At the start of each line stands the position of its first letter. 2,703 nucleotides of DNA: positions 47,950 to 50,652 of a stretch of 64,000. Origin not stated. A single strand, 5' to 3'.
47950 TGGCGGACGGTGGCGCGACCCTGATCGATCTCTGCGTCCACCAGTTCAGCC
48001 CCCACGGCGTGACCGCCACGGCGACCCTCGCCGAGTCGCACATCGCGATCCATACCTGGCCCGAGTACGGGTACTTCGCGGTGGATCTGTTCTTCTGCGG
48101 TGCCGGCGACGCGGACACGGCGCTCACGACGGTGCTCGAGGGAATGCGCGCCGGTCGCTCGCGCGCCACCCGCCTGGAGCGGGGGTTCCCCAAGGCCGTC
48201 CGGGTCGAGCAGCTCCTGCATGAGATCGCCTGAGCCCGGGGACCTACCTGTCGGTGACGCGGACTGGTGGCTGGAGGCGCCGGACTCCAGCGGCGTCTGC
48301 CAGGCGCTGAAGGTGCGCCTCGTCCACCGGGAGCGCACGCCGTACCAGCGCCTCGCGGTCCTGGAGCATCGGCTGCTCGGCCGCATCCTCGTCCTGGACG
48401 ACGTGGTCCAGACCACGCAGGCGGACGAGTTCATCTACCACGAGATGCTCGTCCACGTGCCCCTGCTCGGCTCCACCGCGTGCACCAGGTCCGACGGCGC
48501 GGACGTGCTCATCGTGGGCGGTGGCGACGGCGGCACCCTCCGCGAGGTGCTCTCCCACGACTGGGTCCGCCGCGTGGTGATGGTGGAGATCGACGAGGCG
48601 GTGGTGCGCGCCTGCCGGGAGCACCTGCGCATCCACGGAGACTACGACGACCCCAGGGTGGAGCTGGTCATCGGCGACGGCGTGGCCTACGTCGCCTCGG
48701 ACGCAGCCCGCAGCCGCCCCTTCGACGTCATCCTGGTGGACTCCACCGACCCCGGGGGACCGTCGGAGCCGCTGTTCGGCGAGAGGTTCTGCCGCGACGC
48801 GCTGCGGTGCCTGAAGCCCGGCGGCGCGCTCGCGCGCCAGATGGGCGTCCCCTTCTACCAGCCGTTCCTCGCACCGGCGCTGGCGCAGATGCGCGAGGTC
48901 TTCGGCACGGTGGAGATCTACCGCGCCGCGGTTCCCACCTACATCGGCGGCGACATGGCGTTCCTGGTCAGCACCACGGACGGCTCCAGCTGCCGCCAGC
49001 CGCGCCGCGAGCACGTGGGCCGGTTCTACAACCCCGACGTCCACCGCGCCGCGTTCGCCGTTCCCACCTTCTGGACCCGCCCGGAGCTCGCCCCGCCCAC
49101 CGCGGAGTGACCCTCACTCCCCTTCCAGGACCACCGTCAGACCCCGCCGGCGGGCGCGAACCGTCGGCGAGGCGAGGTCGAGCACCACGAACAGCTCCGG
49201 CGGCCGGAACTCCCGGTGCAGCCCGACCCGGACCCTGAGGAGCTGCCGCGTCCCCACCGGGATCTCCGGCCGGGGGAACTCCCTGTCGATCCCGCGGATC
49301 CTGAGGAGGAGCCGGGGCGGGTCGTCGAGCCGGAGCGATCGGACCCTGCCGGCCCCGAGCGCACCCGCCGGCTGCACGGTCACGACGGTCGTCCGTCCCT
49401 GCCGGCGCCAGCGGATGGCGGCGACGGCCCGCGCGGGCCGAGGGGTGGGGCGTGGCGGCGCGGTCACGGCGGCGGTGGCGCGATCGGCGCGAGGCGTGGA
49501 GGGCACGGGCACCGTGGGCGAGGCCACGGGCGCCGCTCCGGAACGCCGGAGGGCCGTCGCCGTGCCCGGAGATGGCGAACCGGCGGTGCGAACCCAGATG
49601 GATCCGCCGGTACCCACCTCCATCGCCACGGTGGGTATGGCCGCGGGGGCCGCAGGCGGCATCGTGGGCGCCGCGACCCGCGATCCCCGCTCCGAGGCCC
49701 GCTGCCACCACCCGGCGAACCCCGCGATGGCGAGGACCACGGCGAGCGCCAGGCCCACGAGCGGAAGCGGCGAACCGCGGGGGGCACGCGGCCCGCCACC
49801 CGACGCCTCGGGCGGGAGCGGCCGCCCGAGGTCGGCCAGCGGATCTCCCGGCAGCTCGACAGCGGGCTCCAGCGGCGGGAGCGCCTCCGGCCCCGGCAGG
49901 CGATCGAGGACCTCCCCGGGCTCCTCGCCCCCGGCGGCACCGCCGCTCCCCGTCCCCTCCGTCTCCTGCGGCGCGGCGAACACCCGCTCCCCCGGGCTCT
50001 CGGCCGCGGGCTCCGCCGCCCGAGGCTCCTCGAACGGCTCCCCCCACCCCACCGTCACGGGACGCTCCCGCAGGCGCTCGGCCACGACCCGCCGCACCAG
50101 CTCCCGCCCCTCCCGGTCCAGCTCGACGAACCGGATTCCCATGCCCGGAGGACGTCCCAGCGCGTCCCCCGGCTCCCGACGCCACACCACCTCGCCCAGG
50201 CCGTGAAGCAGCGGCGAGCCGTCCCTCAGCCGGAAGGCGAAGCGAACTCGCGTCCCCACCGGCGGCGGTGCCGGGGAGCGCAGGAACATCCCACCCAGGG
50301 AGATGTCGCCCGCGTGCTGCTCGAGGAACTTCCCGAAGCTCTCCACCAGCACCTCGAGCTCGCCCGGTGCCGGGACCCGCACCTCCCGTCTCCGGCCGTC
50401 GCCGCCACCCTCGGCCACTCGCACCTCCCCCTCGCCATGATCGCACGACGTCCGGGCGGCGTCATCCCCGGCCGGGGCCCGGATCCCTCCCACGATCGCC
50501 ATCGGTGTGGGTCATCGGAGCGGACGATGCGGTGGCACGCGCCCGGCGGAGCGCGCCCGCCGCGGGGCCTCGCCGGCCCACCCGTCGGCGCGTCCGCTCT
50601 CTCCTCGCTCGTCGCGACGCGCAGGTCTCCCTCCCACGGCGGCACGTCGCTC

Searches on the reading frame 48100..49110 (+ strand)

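Call 36: search_protein_families(library=pfam, proteins=[window:48100-49110:+], max_evalue=0.00001)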
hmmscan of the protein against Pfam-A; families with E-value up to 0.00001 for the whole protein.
window:48100-49110:+ (336 aa): 2 families
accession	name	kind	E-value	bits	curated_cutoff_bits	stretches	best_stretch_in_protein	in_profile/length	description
PF01564.23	Spermine_synth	-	3.7e-46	157.4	22.9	1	110-294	1-179/186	Spermine/spermidine synthase domain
PF17284.7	Spermine_synt_N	-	1.5e-07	31.6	22.1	1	57-106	2-52/53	Spermidine synthase tetramerisation domain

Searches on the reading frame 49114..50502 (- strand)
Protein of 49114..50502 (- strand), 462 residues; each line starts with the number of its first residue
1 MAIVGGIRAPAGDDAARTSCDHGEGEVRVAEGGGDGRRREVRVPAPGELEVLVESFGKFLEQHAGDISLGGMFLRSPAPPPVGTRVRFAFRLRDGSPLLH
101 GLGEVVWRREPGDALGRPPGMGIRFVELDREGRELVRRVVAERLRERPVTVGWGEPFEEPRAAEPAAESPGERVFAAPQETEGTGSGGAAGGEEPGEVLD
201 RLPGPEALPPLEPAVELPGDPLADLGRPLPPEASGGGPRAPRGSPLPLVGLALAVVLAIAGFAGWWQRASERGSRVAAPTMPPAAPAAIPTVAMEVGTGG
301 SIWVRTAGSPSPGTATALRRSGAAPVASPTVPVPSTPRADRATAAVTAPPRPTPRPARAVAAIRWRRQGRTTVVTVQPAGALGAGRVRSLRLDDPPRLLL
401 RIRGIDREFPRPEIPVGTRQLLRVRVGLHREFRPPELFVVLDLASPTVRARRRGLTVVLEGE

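Call 37: search_protein_families(library=pfam, proteins=[window:49114-50502:-], max_evalue=0.00001)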
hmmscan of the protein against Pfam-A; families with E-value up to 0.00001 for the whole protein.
window:49114-50502:- (462 aa): 1 family
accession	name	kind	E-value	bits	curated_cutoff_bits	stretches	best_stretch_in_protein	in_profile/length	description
PF07238.19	PilZ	-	3e-14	53.6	22.5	1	37-141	2-101/102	PilZ domain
